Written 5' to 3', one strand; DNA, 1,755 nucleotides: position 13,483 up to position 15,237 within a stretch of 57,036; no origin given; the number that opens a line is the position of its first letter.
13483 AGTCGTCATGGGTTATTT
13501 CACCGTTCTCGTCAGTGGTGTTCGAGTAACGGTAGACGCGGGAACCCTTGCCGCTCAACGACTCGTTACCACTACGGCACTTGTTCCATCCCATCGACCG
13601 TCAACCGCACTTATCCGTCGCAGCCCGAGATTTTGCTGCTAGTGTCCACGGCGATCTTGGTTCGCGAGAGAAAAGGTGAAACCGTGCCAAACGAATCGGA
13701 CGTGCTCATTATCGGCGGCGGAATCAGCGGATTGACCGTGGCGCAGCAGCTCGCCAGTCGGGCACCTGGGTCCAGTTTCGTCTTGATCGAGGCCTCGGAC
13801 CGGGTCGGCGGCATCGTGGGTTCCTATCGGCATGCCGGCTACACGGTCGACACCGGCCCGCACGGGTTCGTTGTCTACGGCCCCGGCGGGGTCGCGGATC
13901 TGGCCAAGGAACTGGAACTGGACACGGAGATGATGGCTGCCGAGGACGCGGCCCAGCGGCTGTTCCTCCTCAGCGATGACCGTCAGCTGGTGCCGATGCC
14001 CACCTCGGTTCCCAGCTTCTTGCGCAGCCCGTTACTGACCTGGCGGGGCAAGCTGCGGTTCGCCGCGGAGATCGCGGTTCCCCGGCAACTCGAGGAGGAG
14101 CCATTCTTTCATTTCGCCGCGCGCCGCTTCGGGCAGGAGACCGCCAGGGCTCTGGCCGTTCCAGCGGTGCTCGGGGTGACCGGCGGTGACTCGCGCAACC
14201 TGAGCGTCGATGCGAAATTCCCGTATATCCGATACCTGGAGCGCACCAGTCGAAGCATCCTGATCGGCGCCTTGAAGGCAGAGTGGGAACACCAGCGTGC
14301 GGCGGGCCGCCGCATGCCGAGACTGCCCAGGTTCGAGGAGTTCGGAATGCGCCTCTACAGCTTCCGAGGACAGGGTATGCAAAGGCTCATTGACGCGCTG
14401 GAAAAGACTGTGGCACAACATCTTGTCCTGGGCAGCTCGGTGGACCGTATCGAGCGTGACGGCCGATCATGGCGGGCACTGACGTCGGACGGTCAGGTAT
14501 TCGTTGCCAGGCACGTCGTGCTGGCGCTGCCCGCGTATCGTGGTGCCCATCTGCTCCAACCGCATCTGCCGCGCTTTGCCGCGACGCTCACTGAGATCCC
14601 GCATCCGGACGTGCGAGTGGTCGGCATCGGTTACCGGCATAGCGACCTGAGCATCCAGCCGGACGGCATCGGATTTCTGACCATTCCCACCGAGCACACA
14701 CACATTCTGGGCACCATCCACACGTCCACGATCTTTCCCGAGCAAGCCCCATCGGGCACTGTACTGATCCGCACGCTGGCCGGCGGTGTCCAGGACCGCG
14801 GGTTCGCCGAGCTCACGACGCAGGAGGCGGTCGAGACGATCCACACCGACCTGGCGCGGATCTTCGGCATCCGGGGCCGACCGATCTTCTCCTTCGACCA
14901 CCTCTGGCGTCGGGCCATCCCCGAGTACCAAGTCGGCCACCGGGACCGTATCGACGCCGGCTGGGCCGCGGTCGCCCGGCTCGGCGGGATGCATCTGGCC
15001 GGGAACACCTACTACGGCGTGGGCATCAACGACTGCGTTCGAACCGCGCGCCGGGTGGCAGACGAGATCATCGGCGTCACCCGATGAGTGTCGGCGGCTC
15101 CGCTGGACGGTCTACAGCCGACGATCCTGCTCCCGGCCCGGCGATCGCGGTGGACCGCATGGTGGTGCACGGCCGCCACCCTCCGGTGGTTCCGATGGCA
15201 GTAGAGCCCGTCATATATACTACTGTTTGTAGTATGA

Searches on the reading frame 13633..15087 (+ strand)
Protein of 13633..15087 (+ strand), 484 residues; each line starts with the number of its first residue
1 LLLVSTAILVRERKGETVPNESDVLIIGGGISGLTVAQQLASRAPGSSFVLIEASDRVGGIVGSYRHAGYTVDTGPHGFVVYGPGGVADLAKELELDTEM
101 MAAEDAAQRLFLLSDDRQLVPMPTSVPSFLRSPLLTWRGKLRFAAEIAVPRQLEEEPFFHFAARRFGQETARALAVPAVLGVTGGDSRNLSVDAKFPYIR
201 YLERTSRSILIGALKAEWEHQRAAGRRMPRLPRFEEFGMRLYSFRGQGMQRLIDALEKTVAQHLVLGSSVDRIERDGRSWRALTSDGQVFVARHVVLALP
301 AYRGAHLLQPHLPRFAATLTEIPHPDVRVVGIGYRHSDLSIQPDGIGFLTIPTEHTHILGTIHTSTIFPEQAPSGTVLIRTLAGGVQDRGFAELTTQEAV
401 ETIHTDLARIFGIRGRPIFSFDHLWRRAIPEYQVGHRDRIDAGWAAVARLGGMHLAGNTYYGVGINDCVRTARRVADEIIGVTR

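Call 10: search_protein_families(library=pfam, proteins=[window:13633-15087:+], max_evalue=0.01)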
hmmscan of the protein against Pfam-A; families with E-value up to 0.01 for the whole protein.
window:13633-15087:+ (484 aa): 7 families
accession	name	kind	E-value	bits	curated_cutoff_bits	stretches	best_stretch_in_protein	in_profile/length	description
PF01593.30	Amino_oxidase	-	5.8e-46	158.1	19.8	1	31-480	1-443/443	Flavin containing amine oxidoreductase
PF13450.12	NAD_binding_8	-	1.3e-13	51.5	21.9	1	26-88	1-62/68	NAD(P)-binding Rossmann-like domain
PF01266.30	DAO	-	5.5e-11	43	27.9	1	23-438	1-312/353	FAD dependent oxidoreductase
PF13454.12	NAD_binding_9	-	1.9e-06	28.4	21.8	0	26-62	2-40/155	FAD-NAD(P)-binding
PF05834.18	Lycopene_cycl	-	1.1e-05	25.1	23.4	1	23-58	1-36/380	Lycopene cyclase protein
PF01946.23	Thi4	-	3e-05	23.8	26.2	1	20-60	16-55/235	Thi4 family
PF07992.20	Pyr_redox_2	-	0.00014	21.8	26.1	0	21-58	142-177/291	Pyridine nucleotide-disulphide oxidoreductase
